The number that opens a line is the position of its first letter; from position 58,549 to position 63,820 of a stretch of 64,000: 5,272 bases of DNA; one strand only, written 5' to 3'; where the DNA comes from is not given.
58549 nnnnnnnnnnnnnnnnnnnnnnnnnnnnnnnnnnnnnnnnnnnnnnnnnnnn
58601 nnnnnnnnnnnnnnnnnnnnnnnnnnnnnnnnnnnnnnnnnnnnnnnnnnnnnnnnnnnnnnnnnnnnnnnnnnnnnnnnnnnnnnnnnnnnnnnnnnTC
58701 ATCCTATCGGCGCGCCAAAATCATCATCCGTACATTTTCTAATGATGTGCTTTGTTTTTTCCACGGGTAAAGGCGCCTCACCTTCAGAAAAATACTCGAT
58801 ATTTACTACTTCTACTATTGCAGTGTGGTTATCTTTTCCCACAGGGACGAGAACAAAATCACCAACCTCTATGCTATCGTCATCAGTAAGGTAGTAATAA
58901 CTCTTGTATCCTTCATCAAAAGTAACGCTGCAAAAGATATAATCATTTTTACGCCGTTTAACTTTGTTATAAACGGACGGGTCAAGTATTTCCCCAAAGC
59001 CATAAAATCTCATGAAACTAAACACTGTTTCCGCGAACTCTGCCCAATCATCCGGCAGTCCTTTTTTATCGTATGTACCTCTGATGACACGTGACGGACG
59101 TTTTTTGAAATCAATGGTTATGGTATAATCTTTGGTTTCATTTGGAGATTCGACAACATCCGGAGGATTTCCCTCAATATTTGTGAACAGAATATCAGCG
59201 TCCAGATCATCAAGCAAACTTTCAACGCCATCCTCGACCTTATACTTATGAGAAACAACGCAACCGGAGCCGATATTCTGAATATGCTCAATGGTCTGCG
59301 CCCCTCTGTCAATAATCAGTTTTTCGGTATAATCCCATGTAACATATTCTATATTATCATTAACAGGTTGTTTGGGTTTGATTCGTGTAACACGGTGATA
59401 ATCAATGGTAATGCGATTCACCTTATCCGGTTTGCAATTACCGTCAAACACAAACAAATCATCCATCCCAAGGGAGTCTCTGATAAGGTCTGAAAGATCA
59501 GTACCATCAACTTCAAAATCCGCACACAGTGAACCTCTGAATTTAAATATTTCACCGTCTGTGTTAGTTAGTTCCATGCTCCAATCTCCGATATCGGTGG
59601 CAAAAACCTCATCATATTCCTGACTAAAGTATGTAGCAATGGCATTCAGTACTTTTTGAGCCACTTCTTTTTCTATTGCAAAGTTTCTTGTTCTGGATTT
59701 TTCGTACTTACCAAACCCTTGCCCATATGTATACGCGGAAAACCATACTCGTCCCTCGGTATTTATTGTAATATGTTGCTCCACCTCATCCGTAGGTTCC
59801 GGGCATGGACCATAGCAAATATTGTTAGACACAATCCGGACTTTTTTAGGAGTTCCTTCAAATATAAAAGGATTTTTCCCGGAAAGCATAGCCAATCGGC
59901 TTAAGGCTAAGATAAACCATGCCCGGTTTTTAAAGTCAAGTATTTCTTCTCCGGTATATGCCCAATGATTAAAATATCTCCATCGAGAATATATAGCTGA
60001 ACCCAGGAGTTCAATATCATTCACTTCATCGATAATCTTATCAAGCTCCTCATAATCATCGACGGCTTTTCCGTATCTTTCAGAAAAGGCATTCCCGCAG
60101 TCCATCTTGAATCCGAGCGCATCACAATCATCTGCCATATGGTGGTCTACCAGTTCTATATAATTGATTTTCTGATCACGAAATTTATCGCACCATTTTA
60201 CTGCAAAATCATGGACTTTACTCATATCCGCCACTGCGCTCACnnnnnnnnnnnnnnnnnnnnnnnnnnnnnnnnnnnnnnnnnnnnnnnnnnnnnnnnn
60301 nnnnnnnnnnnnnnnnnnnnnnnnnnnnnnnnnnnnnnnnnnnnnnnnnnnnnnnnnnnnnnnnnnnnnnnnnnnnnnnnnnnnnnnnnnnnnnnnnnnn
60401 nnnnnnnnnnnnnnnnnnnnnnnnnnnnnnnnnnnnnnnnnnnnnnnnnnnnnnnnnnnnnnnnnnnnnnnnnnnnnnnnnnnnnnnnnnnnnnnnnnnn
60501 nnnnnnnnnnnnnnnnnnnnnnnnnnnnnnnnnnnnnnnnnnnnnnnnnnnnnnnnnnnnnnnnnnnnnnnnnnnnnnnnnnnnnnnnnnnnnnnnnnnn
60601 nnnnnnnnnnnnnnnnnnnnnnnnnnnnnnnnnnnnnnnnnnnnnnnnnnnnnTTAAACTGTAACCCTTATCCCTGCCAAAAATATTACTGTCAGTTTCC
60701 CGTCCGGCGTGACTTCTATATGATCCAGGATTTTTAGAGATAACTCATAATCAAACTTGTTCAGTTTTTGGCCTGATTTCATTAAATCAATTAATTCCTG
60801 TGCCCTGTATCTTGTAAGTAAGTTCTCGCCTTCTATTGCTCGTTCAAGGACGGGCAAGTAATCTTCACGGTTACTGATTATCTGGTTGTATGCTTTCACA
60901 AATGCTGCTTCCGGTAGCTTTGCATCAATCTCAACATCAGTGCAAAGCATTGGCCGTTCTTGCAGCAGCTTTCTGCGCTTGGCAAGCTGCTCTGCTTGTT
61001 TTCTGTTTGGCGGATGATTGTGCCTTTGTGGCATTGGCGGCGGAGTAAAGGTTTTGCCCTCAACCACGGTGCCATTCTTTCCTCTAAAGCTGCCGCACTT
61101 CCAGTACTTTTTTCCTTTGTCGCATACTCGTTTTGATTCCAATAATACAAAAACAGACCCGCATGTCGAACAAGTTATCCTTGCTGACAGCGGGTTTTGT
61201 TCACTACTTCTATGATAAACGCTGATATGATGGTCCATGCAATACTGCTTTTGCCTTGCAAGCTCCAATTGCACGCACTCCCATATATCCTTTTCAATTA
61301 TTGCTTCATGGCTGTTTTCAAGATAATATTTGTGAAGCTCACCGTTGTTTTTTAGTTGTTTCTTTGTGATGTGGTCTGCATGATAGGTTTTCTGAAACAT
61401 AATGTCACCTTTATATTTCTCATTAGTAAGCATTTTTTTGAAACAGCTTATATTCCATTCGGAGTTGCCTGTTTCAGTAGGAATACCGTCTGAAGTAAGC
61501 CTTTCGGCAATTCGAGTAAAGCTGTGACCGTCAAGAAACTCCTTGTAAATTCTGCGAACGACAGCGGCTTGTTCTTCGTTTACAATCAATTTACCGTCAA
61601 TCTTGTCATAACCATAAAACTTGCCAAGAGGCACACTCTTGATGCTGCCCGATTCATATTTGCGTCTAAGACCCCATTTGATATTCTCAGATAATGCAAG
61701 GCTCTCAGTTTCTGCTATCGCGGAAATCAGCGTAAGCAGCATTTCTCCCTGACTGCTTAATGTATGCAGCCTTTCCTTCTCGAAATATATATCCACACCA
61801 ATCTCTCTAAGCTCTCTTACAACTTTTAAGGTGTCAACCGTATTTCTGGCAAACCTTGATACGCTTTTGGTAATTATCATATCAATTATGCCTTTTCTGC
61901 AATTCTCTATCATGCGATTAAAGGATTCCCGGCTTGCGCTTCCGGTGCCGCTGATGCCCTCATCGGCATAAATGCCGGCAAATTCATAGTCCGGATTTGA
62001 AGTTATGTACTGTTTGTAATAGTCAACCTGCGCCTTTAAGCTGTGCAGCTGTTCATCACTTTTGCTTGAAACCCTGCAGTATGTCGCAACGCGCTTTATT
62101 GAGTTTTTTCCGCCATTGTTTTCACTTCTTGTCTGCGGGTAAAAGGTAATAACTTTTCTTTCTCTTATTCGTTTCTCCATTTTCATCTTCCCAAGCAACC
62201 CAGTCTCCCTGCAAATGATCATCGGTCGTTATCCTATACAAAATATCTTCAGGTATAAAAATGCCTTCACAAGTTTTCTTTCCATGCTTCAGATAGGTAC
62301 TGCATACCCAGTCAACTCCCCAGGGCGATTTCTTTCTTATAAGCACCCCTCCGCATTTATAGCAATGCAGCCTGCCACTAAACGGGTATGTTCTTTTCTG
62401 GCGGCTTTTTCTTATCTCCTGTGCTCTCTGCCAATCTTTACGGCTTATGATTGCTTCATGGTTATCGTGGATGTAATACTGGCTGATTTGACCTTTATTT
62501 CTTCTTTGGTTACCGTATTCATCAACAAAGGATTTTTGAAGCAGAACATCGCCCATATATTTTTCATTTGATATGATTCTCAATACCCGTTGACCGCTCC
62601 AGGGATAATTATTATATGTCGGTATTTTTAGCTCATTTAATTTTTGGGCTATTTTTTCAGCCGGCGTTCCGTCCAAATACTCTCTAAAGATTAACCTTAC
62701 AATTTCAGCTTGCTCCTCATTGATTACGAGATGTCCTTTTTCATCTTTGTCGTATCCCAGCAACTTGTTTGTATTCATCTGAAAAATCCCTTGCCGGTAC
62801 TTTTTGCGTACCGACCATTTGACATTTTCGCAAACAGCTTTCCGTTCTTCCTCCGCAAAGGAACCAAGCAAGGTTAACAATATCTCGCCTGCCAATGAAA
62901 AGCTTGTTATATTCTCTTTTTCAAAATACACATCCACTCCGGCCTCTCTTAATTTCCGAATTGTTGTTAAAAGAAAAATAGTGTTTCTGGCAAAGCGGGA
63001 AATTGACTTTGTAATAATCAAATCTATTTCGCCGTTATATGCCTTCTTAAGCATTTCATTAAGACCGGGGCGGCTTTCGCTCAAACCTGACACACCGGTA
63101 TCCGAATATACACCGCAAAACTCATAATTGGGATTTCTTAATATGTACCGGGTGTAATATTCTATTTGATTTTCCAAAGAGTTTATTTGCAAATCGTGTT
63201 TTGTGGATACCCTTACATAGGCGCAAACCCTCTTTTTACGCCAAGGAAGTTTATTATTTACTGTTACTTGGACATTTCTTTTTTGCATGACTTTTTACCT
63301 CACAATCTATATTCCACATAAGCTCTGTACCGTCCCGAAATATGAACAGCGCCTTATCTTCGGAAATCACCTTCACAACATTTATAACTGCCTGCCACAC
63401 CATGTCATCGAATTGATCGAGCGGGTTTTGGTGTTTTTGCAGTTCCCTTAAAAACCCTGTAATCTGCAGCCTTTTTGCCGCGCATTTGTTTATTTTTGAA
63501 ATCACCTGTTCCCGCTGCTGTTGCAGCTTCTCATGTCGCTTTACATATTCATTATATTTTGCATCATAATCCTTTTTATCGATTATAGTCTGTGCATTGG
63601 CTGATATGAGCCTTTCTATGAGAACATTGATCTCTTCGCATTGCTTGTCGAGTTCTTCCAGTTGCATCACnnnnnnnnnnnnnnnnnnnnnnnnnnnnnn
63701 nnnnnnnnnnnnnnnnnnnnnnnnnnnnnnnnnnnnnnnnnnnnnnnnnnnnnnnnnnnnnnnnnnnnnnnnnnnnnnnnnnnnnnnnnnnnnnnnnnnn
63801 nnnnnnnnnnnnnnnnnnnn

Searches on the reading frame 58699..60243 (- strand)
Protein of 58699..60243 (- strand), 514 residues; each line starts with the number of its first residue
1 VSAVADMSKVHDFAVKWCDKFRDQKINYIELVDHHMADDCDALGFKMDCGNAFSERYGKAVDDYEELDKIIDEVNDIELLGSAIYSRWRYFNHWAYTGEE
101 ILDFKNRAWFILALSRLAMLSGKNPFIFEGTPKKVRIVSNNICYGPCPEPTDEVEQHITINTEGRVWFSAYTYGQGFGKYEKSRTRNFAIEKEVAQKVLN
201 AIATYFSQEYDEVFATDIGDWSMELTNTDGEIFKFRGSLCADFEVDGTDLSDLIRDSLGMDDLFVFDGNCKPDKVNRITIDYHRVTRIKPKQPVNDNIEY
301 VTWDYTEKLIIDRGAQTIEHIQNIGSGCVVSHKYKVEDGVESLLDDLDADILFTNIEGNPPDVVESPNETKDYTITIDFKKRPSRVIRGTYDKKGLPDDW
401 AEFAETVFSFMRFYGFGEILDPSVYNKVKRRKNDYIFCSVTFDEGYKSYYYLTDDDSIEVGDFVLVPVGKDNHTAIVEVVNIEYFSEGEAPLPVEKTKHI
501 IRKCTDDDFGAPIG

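Call 12: search_protein_families(library=pfam, proteins=[window:58699-60243:-], max_evalue=0.001)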
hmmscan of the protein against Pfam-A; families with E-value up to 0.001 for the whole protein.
window:58699-60243:- (514 aa): 0 families

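Call 13: search_protein_families(library=phrogs, proteins=[window:58699-60243:-], max_evalue=0.01)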
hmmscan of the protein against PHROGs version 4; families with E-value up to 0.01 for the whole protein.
window:58699-60243:- (514 aa): 1 family
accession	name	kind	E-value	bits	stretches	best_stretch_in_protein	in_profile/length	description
phrog_3489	-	unknown function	0.0023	18.9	1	439-480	7-52/125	-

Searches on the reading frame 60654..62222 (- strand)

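Call 12: search_protein_families(library=pfam, proteins=[window:60654-62222:-], max_evalue=0.001)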
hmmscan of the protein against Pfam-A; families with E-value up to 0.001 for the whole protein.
window:60654-62222:- (522 aa): 2 families
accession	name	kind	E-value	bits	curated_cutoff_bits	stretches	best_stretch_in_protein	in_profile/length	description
PF00239.26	Resolvase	-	4.8e-31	108.2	23.3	1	46-192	2-143/145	Resolvase, N terminal domain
PF07508.19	Recombinase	-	4.9e-24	85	21.1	1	216-323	1-101/102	Recombinase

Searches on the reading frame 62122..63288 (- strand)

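Call 12: search_protein_families(library=pfam, proteins=[window:62122-63288:-], max_evalue=0.001)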
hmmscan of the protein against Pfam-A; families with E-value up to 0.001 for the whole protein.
window:62122-63288:- (388 aa): 3 families
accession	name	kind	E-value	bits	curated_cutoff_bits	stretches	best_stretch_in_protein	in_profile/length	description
PF00239.26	Resolvase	-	1.9e-32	112.8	23.3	1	22-167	2-143/145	Resolvase, N terminal domain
PF07508.19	Recombinase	-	9.5e-26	90.5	21.1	1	191-296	1-102/102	Recombinase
PF13408.12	Zn_ribbon_recom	-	1.9e-08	35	25.3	1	302-354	1-53/58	Recombinase zinc beta ribbon domain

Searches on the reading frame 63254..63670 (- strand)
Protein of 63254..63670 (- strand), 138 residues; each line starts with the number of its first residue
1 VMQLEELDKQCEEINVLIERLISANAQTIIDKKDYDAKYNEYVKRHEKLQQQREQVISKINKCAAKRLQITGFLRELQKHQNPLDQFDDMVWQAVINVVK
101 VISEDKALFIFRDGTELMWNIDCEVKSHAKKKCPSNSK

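Call 12: search_protein_families(library=pfam, proteins=[window:63254-63670:-], max_evalue=0.001)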
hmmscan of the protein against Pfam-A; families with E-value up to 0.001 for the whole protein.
window:63254-63670:- (138 aa): 1 family
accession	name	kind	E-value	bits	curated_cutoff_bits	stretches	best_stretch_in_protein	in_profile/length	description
PF09728.14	Taxilin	-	9e-05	22.2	30.3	1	3-84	9-86/302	Myosin-like coiled-coil protein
